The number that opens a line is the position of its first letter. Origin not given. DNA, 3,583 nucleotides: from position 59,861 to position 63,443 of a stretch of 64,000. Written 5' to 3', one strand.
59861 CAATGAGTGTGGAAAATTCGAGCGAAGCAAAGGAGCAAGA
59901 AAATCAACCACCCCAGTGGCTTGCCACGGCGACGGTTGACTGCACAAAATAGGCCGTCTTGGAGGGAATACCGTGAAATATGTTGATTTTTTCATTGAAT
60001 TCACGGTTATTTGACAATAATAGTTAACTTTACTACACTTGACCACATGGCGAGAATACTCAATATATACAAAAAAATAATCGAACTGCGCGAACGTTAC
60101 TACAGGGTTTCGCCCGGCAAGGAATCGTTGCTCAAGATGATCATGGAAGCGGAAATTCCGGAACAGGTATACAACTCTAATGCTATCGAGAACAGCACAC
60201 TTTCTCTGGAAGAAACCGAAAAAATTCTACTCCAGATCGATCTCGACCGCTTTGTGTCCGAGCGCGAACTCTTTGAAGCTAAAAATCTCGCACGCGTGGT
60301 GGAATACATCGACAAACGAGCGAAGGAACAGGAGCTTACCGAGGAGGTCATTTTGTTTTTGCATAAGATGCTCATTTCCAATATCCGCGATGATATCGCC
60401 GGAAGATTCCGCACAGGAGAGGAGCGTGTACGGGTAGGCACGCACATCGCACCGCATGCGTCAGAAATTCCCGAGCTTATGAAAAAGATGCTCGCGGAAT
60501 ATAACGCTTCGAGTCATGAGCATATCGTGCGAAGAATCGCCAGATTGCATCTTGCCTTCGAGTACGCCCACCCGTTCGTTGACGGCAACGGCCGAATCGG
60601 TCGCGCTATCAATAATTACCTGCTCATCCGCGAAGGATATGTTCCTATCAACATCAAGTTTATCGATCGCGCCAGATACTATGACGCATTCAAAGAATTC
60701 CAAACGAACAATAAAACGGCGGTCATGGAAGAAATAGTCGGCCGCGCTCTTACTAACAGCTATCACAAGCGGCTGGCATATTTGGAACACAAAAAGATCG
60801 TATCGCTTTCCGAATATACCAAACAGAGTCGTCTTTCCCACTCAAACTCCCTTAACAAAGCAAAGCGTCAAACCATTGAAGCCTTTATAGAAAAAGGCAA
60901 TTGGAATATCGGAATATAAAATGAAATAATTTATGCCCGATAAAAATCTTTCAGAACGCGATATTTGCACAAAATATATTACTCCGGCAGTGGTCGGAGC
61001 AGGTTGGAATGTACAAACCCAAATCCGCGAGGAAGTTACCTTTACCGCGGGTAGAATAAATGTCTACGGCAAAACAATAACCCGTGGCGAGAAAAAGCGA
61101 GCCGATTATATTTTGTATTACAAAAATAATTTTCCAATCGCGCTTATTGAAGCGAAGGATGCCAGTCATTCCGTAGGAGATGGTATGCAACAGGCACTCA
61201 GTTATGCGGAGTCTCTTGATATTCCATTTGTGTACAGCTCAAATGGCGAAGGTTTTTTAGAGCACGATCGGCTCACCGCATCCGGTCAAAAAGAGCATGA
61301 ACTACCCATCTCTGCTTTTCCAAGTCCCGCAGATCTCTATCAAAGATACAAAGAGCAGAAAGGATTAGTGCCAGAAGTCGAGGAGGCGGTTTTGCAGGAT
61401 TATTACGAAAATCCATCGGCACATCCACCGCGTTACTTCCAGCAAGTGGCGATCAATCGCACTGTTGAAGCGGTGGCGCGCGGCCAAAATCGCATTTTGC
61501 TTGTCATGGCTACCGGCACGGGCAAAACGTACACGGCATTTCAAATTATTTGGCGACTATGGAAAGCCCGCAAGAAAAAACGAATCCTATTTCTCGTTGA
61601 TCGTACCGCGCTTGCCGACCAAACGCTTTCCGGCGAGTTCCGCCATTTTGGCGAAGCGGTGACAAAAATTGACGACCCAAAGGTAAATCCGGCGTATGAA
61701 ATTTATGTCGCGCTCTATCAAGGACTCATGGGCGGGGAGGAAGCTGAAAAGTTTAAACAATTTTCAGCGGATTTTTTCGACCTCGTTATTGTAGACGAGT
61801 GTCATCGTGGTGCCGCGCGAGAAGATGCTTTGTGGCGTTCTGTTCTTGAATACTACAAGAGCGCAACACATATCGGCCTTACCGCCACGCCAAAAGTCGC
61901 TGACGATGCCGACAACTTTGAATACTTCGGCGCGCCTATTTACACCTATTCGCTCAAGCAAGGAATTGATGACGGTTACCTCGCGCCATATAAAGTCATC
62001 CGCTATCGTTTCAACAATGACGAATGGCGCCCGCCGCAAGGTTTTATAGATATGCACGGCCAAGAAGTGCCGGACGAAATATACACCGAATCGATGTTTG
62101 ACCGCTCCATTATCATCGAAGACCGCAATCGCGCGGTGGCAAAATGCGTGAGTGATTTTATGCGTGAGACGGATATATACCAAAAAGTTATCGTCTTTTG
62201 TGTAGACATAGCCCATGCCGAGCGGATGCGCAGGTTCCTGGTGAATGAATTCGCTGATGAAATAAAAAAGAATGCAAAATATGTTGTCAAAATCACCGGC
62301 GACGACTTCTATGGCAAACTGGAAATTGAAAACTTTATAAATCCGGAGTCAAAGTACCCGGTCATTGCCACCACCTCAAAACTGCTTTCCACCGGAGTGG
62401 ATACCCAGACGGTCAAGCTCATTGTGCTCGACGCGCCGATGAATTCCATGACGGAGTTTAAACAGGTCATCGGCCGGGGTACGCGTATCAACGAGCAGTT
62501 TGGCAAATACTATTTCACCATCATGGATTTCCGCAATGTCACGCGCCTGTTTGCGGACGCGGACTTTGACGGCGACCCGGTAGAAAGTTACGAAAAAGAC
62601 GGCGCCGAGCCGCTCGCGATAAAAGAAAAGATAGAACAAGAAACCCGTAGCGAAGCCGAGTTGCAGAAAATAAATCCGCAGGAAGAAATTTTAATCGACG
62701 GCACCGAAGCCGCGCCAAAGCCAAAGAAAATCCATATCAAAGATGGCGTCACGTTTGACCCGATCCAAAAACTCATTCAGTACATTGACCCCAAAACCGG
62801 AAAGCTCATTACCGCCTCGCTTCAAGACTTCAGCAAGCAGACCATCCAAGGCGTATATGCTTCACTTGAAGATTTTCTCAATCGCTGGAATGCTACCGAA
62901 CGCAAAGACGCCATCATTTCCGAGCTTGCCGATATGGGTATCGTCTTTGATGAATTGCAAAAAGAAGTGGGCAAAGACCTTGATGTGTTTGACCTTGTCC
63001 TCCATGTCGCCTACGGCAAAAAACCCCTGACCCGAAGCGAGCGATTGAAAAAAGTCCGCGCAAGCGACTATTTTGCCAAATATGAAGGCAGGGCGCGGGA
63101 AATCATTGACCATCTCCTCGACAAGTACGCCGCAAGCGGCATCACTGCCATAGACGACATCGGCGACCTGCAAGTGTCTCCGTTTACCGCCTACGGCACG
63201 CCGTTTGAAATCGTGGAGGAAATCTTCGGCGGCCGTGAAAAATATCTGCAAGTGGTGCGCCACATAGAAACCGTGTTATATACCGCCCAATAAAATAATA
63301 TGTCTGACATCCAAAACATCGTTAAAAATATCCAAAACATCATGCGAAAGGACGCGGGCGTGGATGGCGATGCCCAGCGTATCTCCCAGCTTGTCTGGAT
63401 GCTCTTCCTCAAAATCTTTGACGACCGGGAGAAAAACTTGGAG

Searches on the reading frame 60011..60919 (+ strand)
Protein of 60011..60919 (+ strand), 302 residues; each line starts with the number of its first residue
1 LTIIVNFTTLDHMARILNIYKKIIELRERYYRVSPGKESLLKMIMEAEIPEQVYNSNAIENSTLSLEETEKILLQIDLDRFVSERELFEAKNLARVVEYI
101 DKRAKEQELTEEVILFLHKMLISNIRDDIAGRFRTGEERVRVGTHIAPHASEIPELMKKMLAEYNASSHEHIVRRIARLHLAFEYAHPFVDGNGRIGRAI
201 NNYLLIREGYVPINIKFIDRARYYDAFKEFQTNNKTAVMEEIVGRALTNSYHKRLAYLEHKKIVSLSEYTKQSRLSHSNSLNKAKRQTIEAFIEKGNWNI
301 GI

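Call 76: search_protein_families(library=pfam, proteins=[window:60011-60919:+], max_evalue=0.01)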
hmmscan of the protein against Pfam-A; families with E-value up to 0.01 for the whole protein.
window:60011-60919:+ (302 aa): 1 family
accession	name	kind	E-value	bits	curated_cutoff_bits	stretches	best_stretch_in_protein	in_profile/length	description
PF02661.23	Fic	-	2.2e-23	83.3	24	1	109-205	2-93/93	Fic/DOC family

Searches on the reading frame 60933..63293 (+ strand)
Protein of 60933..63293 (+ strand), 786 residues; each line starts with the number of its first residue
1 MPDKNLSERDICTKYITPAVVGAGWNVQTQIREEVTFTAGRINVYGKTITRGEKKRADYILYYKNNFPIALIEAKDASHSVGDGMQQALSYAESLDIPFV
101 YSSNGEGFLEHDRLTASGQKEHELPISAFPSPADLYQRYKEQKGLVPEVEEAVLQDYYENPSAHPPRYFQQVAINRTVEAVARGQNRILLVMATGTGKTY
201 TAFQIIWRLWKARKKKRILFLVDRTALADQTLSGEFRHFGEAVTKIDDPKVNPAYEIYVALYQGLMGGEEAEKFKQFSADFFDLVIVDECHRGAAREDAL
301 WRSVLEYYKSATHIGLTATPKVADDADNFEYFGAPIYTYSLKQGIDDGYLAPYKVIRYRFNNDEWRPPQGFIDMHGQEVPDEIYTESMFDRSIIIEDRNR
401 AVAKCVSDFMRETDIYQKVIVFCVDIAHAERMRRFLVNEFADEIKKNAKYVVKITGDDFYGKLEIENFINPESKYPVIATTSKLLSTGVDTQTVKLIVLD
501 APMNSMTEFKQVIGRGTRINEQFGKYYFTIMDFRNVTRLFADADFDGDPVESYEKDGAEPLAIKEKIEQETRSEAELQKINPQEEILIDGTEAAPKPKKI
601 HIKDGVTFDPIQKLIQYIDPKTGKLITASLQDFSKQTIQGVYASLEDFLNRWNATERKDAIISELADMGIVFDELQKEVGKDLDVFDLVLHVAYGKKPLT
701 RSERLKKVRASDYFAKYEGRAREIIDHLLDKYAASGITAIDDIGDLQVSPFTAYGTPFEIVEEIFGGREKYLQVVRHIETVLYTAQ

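Call 68: find_encoding_contigs(protein=window:60933-63293:+, flank=10000, max_places=3)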
Protein window:60933-63293:+ (786 aa): 1 contig read that carries it; 1 place shown.
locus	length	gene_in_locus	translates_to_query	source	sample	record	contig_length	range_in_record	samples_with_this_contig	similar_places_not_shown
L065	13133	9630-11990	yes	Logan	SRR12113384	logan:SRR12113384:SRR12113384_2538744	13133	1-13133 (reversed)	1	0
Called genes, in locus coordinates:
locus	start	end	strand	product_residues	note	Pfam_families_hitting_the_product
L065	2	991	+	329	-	?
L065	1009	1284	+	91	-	-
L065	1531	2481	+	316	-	PF18920:DUF5671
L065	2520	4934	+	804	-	PF00133:tRNA-synt_1, PF09334:tRNA-synt_1g, PF13603:tRNA-synt_1_2, PF00133:tRNA-synt_1, PF08264:Anticodon_1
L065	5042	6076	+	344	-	PF04545:Sigma70_r4, PF05066:HARE-HTH (faint)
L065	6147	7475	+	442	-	PF26449:DUF8128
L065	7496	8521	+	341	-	PF02618:YceG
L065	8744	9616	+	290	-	PF02661:Fic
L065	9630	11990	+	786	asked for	PF04313:HSDR_N (weak), PF13588:HSDR_N_2 (weak), PF00270:DEAD, PF04851:ResIII, PF18766:SWI2_SNF2, PF00271:Helicase_C (faint), PF08463:EcoEI_R_C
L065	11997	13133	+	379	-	?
